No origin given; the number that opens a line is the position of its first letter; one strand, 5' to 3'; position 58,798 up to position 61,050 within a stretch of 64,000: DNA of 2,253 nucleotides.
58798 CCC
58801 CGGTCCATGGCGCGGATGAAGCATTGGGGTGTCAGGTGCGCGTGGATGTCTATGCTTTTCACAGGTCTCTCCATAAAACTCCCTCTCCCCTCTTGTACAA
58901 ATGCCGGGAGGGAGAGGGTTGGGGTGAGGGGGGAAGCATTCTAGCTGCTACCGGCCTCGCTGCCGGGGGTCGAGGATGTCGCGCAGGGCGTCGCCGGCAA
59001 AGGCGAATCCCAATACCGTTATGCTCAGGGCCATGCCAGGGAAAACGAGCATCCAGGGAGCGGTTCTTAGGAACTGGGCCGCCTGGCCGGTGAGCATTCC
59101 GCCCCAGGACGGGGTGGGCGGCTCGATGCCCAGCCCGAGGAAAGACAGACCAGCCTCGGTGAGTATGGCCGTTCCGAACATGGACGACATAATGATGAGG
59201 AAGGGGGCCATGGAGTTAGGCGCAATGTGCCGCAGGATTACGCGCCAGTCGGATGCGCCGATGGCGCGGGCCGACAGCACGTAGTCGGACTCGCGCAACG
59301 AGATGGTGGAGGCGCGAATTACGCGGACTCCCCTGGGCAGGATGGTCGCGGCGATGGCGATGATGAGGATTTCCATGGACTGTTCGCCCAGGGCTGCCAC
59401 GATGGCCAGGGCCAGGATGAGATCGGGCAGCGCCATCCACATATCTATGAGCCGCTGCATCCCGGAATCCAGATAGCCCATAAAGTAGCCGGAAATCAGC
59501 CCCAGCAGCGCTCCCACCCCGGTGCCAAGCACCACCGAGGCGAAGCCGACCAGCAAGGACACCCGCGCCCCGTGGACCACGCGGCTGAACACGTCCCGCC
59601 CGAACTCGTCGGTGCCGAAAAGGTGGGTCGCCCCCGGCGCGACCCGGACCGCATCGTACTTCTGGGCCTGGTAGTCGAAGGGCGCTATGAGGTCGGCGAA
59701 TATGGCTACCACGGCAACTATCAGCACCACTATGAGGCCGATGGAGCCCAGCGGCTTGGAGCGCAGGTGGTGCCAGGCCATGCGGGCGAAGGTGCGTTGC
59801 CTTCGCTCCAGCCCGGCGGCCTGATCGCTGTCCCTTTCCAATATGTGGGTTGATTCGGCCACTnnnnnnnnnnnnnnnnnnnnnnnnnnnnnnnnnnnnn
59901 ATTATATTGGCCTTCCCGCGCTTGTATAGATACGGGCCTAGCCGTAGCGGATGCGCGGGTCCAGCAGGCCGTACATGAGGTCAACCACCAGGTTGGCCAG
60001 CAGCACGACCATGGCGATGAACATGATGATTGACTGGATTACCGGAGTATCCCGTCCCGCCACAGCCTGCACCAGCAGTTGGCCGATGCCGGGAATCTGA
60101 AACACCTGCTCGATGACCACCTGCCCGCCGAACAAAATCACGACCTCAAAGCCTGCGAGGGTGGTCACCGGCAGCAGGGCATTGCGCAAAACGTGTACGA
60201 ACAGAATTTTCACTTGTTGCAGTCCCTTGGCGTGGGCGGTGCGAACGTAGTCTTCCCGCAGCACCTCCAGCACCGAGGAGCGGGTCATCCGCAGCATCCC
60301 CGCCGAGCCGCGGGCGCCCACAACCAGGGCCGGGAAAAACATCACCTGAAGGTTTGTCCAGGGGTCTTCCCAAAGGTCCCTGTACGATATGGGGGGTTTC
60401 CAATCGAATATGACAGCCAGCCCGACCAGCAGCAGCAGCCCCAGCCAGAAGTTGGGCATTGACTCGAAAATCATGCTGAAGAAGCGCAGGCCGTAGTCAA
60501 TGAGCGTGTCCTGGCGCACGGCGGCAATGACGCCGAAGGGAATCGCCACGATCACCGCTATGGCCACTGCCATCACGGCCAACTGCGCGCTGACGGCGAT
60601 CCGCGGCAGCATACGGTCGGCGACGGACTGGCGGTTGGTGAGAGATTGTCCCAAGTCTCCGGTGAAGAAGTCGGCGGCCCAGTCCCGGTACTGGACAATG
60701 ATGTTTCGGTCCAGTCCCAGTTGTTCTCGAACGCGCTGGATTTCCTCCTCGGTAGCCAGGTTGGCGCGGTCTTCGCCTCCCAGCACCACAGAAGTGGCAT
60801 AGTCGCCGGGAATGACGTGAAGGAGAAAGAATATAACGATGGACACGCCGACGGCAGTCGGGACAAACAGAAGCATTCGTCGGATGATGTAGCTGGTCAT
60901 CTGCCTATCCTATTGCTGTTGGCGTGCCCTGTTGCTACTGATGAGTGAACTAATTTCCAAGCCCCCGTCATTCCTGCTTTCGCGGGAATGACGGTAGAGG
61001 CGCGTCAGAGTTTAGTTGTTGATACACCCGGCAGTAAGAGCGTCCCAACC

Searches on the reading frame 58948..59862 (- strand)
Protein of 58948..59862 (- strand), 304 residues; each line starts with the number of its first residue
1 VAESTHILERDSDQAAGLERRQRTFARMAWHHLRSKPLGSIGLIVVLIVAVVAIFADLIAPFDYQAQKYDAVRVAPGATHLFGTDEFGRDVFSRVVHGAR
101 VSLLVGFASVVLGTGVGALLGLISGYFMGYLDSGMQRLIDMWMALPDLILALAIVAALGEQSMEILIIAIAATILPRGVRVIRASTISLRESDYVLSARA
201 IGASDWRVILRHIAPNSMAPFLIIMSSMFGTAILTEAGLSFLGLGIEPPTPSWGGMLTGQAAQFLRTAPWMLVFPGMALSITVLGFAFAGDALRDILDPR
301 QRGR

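Call 6: search_protein_families(library=pfam, proteins=[window:58948-59862:-], max_evalue=0.001)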
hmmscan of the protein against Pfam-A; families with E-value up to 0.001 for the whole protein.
window:58948-59862:- (304 aa): 2 families
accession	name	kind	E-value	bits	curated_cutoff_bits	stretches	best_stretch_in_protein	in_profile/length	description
PF00528.27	BPD_transp_1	-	7.1e-28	98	26.4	1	117-302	1-183/184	Binding-protein-dependent transport system inner membrane component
PF12911.12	OppC_N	-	1.1e-11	44.8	23.9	1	24-75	1-52/53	N-terminal TM domain of oligopeptide transport permease C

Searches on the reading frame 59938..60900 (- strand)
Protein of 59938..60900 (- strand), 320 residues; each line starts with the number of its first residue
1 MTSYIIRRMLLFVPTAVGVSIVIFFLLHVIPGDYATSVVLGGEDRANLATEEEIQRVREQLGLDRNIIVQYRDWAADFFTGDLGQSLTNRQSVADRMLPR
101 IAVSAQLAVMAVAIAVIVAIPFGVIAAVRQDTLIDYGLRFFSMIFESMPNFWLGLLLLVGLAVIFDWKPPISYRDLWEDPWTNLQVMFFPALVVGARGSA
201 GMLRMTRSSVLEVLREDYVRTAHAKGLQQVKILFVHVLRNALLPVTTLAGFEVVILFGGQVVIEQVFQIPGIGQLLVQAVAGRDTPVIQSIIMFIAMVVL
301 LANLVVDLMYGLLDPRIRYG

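Call 6: search_protein_families(library=pfam, proteins=[window:59938-60900:-], max_evalue=0.001)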
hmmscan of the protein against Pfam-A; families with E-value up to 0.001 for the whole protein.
window:59938-60900:- (320 aa): 2 families
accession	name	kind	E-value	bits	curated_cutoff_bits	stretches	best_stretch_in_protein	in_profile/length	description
PF00528.27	BPD_transp_1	-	8.1e-39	133.7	26.4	1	119-318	1-183/184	Binding-protein-dependent transport system inner membrane component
PF19300.4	BPD_transp_1_N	-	2.5e-10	41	23.8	1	1-82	1-76/114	Binding-prot-dependent transport system membrane comp, N-term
